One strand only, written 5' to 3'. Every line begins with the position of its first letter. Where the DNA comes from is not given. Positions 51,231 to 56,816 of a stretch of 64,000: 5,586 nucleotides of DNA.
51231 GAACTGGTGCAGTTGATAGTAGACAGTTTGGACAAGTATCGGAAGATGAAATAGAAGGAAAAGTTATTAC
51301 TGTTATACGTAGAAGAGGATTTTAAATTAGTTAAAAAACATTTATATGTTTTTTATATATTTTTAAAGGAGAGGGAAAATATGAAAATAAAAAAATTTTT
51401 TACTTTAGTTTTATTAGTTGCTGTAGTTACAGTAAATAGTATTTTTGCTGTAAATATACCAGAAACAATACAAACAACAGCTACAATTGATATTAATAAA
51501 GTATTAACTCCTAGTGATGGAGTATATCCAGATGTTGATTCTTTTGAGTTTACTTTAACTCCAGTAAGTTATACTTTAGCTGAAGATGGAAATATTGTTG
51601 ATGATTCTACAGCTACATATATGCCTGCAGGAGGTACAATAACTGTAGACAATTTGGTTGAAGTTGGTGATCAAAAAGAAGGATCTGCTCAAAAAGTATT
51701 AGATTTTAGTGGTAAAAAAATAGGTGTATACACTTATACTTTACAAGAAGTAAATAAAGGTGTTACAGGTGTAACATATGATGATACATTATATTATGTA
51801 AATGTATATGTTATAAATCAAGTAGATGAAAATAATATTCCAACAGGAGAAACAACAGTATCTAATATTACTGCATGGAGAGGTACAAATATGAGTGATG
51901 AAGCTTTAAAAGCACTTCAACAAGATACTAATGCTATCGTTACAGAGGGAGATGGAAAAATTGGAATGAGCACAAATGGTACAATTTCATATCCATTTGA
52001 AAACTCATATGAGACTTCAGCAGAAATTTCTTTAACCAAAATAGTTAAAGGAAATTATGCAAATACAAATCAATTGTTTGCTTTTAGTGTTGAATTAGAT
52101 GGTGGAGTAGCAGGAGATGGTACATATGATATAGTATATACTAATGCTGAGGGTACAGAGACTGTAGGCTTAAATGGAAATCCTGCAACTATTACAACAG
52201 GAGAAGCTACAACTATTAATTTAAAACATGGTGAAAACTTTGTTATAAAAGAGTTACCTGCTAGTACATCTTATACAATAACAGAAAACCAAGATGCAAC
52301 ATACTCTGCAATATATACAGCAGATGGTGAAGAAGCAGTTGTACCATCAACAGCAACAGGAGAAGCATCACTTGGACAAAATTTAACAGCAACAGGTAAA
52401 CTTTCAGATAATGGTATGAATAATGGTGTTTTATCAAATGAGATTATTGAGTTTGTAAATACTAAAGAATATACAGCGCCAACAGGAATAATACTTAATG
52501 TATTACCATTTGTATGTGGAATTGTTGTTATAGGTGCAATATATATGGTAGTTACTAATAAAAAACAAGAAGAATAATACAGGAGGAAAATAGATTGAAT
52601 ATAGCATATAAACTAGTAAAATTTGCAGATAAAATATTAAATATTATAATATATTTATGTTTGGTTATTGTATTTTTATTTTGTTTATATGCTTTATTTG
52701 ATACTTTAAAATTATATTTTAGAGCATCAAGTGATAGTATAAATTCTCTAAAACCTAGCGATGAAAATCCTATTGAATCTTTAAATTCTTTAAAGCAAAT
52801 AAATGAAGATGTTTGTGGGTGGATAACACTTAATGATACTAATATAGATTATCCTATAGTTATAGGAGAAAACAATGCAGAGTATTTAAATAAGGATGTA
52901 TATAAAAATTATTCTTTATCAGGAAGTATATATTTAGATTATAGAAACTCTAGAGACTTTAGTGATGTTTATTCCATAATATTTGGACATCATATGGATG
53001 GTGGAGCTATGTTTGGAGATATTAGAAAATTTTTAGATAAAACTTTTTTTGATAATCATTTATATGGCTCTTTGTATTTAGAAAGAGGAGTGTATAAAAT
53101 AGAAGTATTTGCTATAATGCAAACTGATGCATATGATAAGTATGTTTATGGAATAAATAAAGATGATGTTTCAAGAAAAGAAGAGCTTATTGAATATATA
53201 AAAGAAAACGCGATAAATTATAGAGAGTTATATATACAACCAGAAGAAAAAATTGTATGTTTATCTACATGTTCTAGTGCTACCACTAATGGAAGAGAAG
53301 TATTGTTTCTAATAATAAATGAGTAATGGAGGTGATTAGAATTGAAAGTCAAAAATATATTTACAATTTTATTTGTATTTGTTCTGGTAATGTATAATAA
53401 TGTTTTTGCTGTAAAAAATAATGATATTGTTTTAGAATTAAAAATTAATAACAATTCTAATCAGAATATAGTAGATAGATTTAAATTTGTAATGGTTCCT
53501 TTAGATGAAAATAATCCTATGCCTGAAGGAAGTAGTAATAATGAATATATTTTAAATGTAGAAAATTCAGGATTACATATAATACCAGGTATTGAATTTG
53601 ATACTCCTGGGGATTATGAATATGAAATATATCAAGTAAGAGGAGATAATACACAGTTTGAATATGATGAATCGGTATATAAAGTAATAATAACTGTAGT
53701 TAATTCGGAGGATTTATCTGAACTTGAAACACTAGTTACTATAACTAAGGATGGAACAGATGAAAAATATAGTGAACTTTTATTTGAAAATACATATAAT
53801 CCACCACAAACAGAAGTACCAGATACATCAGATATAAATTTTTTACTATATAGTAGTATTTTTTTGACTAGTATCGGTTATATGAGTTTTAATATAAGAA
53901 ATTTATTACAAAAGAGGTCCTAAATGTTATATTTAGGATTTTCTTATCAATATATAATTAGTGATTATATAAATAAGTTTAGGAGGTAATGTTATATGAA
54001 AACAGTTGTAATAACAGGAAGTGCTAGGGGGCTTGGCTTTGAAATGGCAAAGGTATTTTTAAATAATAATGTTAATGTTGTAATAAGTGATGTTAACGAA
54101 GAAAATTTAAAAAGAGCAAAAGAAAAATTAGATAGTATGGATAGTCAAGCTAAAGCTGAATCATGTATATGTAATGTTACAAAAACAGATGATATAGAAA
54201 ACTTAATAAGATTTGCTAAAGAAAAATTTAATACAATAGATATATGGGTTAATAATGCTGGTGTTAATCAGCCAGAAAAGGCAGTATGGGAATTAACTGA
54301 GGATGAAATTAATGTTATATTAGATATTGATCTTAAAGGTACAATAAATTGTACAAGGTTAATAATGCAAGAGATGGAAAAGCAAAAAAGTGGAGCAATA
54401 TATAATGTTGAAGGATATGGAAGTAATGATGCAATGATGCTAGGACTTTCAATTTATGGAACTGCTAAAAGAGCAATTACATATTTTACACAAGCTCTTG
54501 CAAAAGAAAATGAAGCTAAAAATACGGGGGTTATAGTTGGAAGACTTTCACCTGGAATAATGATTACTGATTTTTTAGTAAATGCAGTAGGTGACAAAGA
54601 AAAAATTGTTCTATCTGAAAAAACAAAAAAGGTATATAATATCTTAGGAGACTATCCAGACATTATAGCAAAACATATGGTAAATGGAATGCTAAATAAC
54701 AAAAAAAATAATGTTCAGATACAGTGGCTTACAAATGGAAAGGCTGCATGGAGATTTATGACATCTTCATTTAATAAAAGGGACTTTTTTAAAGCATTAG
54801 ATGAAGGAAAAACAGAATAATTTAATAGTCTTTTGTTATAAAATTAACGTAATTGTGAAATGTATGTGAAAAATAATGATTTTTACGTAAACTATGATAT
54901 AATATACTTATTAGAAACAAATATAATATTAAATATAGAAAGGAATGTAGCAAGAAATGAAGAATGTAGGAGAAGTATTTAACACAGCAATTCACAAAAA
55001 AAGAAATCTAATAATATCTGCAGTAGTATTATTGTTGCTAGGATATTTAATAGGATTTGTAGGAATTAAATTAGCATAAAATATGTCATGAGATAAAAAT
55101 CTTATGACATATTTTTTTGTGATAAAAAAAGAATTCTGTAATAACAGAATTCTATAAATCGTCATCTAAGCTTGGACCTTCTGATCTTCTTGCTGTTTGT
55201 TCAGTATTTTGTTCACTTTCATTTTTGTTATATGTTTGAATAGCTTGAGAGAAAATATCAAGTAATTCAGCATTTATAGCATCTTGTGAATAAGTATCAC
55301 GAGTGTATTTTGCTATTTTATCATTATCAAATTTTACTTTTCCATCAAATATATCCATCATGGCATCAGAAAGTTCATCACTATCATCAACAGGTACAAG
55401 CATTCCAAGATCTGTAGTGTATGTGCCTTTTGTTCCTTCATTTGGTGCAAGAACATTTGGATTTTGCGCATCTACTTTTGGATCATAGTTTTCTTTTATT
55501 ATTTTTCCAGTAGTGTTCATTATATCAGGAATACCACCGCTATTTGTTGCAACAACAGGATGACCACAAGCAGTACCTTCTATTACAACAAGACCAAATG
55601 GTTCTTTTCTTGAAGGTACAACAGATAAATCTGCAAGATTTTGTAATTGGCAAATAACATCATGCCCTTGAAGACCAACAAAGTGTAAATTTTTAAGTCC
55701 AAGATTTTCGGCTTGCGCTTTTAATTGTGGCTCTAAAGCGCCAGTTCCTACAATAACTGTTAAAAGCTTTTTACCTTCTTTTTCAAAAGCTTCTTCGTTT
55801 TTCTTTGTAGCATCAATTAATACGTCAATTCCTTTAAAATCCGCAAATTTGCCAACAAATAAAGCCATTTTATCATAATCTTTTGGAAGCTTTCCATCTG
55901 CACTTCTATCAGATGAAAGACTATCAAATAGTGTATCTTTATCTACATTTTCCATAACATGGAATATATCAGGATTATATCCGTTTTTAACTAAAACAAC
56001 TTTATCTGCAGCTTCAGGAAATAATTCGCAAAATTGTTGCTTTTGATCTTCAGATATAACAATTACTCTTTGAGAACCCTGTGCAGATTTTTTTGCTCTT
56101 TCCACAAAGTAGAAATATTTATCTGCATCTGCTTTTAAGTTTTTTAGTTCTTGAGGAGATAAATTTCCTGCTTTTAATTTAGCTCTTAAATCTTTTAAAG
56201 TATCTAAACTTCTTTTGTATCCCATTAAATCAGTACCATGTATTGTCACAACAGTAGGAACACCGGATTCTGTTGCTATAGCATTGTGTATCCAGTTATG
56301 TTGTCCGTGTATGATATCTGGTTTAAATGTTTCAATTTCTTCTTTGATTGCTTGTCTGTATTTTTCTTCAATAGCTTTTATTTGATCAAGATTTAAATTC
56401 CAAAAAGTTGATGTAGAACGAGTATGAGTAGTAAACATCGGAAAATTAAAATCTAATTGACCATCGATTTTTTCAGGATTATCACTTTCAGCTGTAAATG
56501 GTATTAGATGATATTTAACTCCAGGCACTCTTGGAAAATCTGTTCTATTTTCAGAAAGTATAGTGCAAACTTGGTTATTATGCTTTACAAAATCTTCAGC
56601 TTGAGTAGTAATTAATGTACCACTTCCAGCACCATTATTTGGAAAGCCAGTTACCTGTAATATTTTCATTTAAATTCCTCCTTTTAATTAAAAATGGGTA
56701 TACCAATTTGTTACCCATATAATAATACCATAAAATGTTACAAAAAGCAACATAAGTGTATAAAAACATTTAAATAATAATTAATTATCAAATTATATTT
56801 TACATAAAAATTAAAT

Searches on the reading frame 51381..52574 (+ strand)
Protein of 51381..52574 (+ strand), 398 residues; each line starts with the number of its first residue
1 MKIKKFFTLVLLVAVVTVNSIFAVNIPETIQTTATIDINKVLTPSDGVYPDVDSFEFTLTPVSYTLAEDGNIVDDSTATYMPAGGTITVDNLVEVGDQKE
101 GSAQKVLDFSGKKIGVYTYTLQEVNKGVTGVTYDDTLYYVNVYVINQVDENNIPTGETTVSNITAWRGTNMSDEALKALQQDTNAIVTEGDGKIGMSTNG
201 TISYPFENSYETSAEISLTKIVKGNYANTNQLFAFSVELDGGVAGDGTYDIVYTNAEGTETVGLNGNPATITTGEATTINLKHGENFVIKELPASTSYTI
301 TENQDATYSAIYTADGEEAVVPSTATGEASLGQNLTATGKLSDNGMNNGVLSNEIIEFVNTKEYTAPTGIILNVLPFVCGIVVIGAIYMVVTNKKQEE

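Call 57: search_protein_families(library=pfam, proteins=[window:51381-52574:+], max_evalue=0.00001)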
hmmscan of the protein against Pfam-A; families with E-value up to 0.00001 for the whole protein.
window:51381-52574:+ (398 aa): 2 families
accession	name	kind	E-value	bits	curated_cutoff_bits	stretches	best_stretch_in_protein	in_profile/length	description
PF24547.1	DUF7601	-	1.3e-15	58.4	27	1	216-319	3-91/116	Domain of unknown function (DUF7601)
PF12892.13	FctA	-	1.6e-07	32.6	22.1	1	38-149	3-98/120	Spy0128-like isopeptide containing domain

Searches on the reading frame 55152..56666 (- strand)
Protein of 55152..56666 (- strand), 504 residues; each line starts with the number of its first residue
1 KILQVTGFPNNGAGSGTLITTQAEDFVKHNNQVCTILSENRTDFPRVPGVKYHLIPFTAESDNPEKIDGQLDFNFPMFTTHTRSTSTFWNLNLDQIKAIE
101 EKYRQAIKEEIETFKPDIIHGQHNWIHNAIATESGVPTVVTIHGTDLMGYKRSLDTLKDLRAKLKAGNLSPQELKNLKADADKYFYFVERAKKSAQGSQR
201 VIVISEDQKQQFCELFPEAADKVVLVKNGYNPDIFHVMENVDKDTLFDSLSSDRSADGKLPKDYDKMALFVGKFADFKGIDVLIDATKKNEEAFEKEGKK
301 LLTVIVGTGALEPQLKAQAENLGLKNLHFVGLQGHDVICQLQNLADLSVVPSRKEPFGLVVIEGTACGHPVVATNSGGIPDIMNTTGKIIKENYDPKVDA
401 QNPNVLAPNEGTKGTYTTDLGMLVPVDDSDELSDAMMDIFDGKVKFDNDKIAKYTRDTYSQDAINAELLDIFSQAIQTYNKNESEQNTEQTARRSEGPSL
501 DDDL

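Call 57: search_protein_families(library=pfam, proteins=[window:55152-56666:-], max_evalue=0.00001)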
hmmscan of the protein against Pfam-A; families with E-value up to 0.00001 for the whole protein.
window:55152-56666:- (504 aa): 5 families
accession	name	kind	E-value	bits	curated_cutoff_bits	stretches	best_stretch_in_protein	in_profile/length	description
PF00534.26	Glycos_transf_1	-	1.9e-28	99.6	26.4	1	262-396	12-145/172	Glycosyl transferases group 1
PF13692.12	Glyco_trans_1_4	-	7.9e-24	85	27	1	267-395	3-128/142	Glycosyl transferases group 1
PF13439.12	Glyco_transf_4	-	3.2e-12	47.2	28.5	1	104-233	61-169/170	Glycosyltransferase Family 4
PF20706.3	GT4-conflict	-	1.9e-08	34.2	26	1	259-386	191-323/385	Family 4 Glycosyltransferase in conflict systems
PF13579.12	Glyco_trans_4_4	-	2.1e-07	31.9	29.7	1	103-229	63-158/158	Glycosyl transferase 4-like domain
